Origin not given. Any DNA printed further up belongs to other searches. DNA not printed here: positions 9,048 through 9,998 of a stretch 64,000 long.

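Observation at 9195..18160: Paralogous C-terminal Cys-rich module shared by the two giant secreted proteins, a candidate sorting or anchoring domain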

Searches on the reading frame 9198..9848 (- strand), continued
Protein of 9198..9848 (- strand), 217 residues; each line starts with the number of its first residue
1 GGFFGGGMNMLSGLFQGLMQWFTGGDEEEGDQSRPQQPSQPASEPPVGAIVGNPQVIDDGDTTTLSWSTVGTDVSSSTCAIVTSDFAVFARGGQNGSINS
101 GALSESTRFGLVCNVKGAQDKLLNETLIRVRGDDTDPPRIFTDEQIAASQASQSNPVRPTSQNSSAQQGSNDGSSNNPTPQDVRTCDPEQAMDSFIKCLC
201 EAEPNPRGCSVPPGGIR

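Call 77: find_encoding_contigs(protein=P0131, flank=8000, max_places=1)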
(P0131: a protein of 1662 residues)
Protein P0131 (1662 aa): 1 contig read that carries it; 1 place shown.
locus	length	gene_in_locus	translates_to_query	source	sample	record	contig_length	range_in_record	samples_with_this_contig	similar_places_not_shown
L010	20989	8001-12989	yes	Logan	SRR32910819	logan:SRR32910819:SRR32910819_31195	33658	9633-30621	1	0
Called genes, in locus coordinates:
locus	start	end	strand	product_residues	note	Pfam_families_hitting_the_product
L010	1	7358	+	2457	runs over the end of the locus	-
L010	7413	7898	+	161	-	-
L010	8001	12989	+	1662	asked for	-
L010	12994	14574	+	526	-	-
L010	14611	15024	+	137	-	-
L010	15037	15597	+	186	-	PF04011:LemA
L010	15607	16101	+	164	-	-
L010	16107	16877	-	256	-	PF07486:Hydrolase_2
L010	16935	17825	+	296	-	PF01435:Peptidase_M48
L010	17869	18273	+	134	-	PF00886:Ribosomal_S16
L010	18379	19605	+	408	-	-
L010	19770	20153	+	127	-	PF13083:KH_KhpA-B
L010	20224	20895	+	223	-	PF01746:tRNA_m1G_MT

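Call 78: find_encoding_contigs(protein=P0038, flank=8000, max_places=1)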
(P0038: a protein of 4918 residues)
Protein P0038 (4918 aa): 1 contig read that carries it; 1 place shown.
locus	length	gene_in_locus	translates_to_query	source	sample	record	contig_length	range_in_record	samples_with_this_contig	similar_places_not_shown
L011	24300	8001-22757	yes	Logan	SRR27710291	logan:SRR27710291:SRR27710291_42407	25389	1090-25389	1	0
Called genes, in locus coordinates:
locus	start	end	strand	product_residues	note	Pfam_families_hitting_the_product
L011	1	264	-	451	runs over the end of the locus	?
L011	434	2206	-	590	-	PF00496:SBP_bac_5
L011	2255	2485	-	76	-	PF03840:SecG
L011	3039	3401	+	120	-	PF00166:Cpn10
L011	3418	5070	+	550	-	PF00118:Cpn60_TCP1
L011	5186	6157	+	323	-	-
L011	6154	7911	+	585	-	-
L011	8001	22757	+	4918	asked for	PF04228:Zn_peptidase (faint)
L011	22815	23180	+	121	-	-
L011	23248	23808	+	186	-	PF04011:LemA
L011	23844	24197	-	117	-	-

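Call 85: search_protein_families(library=pfam, proteins=[P0037, P0044, P0045, P0050, P0062], max_evalue=0.001)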
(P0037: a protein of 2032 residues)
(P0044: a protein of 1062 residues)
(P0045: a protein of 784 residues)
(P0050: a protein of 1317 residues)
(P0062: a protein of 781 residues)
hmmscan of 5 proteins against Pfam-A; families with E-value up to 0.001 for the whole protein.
P0037 (2032 aa): 7 families
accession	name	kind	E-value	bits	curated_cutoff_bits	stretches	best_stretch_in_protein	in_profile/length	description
PF17390.7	Bac_rhamnosid_C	-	5.7e-15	55.3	22.1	0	1143-1168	37-62/78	Bacterial alpha-L-rhamnosidase C-terminal domain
PF00533.33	BRCT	-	2.1e-13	50.7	21.3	0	217-245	28-57/78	BRCA1 C Terminus (BRCT) domain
PF13860.13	FlgD_ig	-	1.5e-12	47.7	27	0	1050-1117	11-74/79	FlgD Ig-like domain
PF19406.5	PKD_5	-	1.7e-11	44.3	25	0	1088-1118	56-86/88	PKD-like domain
PF17747.7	VID27_PH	-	5.1e-10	40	23.2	0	993-1029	28-64/109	VID27 PH-like domain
PF09552.15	RE_BstXI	-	1.1e-07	31.8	25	0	1012-1065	43-96/290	BstXI restriction endonuclease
PF18957.6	RibLong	-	0.00073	20.7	27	0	1317-1376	12-67/93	Long Rib domain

P0044 (1062 aa): 0 families

P0045 (784 aa): 1 family
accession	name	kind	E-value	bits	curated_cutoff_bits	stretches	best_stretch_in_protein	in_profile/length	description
PF04886.17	PT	-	0.00026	20.9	26.2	0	114-129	8-23/36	PT disordered repeat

P0050 (1317 aa): 2 families
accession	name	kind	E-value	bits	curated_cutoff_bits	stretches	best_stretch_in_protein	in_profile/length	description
PF19407.5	DUF5979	-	5.9e-06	27.3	25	0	1137-1181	6-48/104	Domain of unknown function (DUF5979)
PF19475.4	DUF6012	-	0.00033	20.7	25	0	419-447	41-69/200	Family of unknown function (DUF6012)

P0062 (781 aa): 0 families

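Call 87: list_cluster_members(proteins=[P0014, P0015, P0016, P0021, P0034, P0039, P0053, P0064, P0080, P0126])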
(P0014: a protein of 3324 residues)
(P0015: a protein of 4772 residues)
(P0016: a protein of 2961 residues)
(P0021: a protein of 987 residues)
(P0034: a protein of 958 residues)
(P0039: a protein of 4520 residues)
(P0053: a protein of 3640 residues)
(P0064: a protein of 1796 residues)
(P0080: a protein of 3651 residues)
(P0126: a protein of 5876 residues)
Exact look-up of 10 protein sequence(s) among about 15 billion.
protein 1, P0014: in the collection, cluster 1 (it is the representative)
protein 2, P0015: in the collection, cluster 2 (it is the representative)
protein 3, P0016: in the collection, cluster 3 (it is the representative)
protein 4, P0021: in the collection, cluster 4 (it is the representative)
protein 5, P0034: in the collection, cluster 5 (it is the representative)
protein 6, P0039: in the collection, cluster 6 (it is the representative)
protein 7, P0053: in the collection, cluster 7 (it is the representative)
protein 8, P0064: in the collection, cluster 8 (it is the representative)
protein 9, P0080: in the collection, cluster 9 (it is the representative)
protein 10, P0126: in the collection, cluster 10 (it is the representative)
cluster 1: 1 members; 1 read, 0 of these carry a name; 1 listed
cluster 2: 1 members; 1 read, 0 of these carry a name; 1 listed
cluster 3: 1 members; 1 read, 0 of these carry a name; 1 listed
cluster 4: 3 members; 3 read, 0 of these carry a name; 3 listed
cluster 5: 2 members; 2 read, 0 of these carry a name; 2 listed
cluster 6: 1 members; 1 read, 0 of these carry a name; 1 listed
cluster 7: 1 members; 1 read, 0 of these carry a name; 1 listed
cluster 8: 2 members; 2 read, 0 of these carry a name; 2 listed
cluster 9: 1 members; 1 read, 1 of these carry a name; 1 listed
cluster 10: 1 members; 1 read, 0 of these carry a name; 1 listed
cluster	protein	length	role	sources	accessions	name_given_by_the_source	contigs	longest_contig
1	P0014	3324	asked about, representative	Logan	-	-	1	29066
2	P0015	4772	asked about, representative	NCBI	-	-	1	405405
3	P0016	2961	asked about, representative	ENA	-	-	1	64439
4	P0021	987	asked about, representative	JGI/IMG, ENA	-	-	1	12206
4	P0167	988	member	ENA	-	-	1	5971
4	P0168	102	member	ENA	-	-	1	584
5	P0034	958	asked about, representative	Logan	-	-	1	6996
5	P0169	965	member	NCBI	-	-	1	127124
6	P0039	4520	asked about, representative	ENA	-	-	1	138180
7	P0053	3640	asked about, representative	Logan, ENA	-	-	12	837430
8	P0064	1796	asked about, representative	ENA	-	-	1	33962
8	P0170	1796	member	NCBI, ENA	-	-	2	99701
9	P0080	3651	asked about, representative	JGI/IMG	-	hypothetical protein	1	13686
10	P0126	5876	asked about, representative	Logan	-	-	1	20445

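Call 88: find_related_loci(query=A1, collection=viral_contigs, flank=5000)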
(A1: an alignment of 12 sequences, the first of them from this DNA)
Query A1 (217 aa) in viral_contigs; peptide patterns used: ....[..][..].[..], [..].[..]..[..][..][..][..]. (x = any residue, [..] = any of these).
60 stretches matched a pattern, but none encodes a relative of the query by tblastn (E <= 1e-3).
